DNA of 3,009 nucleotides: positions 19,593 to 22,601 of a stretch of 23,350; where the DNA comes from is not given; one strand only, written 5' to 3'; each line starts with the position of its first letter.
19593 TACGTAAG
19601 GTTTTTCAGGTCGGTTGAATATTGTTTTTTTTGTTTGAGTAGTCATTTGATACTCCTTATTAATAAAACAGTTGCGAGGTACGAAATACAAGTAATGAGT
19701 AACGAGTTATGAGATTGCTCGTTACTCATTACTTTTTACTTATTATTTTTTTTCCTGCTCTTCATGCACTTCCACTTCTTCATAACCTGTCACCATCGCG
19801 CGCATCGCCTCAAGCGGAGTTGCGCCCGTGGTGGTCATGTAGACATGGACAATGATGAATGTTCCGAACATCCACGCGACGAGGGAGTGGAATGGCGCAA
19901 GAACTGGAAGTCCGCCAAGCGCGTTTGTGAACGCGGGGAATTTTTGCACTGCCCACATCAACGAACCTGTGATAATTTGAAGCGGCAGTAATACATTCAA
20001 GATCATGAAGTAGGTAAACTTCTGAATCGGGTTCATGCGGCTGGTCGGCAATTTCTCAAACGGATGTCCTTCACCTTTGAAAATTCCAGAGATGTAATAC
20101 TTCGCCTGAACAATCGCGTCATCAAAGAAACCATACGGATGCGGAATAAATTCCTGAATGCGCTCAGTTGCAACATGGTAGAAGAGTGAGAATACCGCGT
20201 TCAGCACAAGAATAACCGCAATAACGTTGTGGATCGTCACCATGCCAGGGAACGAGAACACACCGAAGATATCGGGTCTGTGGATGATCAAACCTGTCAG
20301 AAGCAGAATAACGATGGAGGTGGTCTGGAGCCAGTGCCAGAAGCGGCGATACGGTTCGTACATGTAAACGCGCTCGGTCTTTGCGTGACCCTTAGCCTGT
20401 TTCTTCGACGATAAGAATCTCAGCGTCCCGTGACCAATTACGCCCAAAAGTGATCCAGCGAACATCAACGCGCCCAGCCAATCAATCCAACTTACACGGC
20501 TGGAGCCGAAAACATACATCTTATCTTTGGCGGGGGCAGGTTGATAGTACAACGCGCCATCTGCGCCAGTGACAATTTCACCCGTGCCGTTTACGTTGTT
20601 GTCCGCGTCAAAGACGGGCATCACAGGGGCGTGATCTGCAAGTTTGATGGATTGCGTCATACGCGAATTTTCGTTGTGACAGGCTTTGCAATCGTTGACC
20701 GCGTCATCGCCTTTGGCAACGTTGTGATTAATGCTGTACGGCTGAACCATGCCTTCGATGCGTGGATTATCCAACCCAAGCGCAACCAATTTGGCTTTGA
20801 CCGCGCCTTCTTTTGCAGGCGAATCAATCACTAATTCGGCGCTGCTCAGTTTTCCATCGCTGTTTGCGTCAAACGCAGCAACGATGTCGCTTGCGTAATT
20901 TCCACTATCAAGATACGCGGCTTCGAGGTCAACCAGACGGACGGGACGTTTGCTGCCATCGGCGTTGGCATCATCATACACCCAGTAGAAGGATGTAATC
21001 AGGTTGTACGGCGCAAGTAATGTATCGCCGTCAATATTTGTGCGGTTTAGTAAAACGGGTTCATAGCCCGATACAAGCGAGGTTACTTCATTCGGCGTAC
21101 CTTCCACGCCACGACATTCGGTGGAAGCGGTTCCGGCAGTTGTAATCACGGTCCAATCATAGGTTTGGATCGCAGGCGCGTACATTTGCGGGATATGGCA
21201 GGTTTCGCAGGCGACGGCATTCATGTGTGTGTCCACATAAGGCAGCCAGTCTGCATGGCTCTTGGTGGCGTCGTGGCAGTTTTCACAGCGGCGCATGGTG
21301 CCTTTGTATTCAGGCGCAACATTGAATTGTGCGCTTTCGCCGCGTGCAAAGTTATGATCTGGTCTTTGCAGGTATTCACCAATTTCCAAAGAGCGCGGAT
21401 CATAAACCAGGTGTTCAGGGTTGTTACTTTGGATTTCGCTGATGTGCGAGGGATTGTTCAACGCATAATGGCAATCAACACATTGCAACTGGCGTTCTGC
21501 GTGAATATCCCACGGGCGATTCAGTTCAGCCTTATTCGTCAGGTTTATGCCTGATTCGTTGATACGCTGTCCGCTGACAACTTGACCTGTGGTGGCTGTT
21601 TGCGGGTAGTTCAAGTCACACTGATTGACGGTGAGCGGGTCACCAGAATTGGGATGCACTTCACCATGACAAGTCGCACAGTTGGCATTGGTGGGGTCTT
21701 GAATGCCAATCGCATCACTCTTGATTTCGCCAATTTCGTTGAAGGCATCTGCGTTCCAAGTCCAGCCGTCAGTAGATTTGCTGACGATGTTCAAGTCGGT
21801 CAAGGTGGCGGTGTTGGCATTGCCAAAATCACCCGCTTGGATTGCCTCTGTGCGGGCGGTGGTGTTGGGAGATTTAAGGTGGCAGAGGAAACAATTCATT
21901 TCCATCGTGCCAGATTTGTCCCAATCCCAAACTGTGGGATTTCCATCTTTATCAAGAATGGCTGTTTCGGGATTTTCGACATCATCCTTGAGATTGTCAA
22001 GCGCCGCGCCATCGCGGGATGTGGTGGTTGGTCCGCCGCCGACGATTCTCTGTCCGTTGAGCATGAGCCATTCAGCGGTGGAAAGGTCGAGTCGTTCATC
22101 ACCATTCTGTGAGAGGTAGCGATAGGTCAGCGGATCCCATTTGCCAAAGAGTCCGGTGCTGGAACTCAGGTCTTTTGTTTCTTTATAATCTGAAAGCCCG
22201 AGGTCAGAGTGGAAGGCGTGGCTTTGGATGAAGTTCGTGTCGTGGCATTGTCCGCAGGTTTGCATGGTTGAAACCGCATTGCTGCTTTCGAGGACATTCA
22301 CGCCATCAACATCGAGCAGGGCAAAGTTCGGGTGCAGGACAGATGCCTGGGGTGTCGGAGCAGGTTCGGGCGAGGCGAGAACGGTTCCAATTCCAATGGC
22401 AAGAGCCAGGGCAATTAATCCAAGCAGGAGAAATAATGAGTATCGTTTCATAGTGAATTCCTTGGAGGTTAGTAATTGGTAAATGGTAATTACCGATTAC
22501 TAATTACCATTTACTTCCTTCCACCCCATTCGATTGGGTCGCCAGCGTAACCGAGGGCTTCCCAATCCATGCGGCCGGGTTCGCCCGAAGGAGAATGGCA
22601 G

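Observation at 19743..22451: Otr-like haem domain duplicated in tandem, with one copy welded to a cytochrome b (CbcL-like but built from a catalytic-type cytochrome)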

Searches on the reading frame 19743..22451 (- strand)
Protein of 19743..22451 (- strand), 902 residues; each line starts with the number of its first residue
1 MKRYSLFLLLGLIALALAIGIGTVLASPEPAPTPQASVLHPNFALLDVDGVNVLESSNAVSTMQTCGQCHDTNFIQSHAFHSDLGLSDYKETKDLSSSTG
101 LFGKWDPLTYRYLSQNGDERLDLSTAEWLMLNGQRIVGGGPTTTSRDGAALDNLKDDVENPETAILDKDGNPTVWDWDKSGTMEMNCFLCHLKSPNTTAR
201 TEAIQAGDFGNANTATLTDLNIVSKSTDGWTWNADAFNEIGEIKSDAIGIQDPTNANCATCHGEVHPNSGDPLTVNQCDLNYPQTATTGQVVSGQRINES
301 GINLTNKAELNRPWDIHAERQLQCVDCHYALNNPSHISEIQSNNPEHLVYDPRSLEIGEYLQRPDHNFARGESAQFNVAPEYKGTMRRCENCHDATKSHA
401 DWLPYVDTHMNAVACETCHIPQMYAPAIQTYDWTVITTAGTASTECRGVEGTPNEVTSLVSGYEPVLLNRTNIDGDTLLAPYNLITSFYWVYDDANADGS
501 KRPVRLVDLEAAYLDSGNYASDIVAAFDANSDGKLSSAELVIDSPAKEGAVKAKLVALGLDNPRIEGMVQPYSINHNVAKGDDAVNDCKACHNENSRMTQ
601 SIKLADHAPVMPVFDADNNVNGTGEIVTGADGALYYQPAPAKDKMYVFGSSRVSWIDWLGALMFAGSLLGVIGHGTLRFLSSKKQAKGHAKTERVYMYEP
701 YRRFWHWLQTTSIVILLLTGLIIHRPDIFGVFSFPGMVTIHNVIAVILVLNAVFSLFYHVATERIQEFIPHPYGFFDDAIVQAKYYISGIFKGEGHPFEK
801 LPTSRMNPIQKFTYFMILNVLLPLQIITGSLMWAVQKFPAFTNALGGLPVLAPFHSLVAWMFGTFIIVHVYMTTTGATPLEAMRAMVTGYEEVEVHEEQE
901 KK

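Call 6: search_protein_families(library=pfam, proteins=[window:19743-22451:-], max_evalue=0.1)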
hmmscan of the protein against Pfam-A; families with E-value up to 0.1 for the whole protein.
window:19743-22451:- (902 aa): 8 families
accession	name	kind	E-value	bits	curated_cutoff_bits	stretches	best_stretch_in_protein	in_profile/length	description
PF01292.26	Ni_hydr_CYTB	-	7.4e-22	78.4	30.1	1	698-889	2-179/179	Prokaryotic cytochrome b561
PF14522.11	Cytochrome_C7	-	4.4e-08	33.3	24.8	1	315-419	6-66/67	Cytochrome c7 and related cytochrome c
PF22113.1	Mtrc-MtrF_II-IV_dom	-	9.6e-07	28.9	30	0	183-264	80-165/176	Outer membrane cytochrome MtrC/MtrF-like, domains II/IV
PF14537.11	Cytochrom_c3_2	-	6.4e-06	27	25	0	255-328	6-78/79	Cytochrome c3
PF13435.11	Cytochrome_C554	-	9.2e-05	23.8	20.8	0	379-419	42-83/84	Cytochrome c554 and c-prime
PF09699.15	Paired_CXXCH_1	-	0.012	15.8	20.6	0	388-421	8-38/41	Doubled CXXCH motif (Paired_CXXCH_1)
PF00036.39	EF-hand_1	-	0.038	14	25.4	0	523-541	5-23/29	EF hand domain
PF13202.12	EF-hand_5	-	0.039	13.9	25.9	0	526-540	7-21/25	EF hand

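Call 7: search_protein_families(library=ncbifam, proteins=[window:19743-22451:-], max_evalue=0.1)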
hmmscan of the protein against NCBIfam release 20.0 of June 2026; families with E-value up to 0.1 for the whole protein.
window:19743-22451:- (902 aa): 11 families
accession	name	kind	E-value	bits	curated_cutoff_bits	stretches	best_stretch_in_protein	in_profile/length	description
NF011582.1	PRK15006.1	equivalog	1e-37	130.1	204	1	654-891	15-246/248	thiosulfate reductase cytochrome B subunit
TIGR02125.1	CytB-hydogenase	equivalog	3.7e-18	65.8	121.5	1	696-893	1-210/212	Ni/Fe-hydrogenase, b-type cytochrome subunit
TIGR01583.1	formate-DH-gamm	equivalog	5.8e-13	49.3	115.85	1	695-895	2-189/204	formate dehydrogenase subunit gamma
TIGR04315.1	octaheme_Shew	subfamily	7.1e-12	45.1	375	2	312-441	175-271/440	tetrathionate reductase family octaheme c-type cytochrome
TIGR04314.1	methano7heme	equivalog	8.2e-12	44.7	250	2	298-595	195-447/494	methanogenesis multiheme c-type cytochrome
NF007924.0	PRK10639.1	equivalog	0.00017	21.4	341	0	703-753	112-165/211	formate dehydrogenase cytochrome b556 subunit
NF007551.0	PRK10171.1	equivalog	0.00063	19.4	442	1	695-892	11-223/235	Ni/Fe-hydrogenase b-type cytochrome subunit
NF007558.0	PRK10179.1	equivalog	0.00096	18.9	339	1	691-754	102-168/217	formate dehydrogenase-N subunit gamma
TIGR03153.1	cytochr_NrfH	equivalog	0.0015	18.6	134.2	1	385-424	27-64/138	cytochrome c nitrite reductase small subunit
TIGR03507.1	decahem_SO1788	subfamily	0.0036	15.8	209.3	0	380-446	237-298/672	OmcA/MtrC family decaheme c-type cytochrome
NF043011.1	CytC7_Geobact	equivalog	0.1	13.1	120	0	575-596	34-55/89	cytochrome c7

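Call 9: search_solved_structures(query=window:19743-22451:-, max_evalue=1, show_alignments=3)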
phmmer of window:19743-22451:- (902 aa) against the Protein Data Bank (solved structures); distinct sequences matched with E-value up to 1: 5.
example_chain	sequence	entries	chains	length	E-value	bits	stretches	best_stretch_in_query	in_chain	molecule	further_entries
1sp3_A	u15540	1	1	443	0.0027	18.9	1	388-435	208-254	cytochrome c, putative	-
28pb_A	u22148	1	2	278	0.013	16.7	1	388-420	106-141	Cytochrome c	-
6lpb_R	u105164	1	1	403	0.092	13.8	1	174-231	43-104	Pituitary adenylate cyclase-activating polypeptide type I receptor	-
6p9y_R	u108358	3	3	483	0.12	13.4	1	174-231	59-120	Pituitary adenylate cyclase-activating polypeptide type I receptor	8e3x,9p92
4gd3_A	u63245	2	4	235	0.29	12.2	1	695-890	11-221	Ni/Fe-hydrogenase 1 B-type cytochrome subunit | Probable Ni/Fe-hydrogenase 1 B-type cytochrome subunit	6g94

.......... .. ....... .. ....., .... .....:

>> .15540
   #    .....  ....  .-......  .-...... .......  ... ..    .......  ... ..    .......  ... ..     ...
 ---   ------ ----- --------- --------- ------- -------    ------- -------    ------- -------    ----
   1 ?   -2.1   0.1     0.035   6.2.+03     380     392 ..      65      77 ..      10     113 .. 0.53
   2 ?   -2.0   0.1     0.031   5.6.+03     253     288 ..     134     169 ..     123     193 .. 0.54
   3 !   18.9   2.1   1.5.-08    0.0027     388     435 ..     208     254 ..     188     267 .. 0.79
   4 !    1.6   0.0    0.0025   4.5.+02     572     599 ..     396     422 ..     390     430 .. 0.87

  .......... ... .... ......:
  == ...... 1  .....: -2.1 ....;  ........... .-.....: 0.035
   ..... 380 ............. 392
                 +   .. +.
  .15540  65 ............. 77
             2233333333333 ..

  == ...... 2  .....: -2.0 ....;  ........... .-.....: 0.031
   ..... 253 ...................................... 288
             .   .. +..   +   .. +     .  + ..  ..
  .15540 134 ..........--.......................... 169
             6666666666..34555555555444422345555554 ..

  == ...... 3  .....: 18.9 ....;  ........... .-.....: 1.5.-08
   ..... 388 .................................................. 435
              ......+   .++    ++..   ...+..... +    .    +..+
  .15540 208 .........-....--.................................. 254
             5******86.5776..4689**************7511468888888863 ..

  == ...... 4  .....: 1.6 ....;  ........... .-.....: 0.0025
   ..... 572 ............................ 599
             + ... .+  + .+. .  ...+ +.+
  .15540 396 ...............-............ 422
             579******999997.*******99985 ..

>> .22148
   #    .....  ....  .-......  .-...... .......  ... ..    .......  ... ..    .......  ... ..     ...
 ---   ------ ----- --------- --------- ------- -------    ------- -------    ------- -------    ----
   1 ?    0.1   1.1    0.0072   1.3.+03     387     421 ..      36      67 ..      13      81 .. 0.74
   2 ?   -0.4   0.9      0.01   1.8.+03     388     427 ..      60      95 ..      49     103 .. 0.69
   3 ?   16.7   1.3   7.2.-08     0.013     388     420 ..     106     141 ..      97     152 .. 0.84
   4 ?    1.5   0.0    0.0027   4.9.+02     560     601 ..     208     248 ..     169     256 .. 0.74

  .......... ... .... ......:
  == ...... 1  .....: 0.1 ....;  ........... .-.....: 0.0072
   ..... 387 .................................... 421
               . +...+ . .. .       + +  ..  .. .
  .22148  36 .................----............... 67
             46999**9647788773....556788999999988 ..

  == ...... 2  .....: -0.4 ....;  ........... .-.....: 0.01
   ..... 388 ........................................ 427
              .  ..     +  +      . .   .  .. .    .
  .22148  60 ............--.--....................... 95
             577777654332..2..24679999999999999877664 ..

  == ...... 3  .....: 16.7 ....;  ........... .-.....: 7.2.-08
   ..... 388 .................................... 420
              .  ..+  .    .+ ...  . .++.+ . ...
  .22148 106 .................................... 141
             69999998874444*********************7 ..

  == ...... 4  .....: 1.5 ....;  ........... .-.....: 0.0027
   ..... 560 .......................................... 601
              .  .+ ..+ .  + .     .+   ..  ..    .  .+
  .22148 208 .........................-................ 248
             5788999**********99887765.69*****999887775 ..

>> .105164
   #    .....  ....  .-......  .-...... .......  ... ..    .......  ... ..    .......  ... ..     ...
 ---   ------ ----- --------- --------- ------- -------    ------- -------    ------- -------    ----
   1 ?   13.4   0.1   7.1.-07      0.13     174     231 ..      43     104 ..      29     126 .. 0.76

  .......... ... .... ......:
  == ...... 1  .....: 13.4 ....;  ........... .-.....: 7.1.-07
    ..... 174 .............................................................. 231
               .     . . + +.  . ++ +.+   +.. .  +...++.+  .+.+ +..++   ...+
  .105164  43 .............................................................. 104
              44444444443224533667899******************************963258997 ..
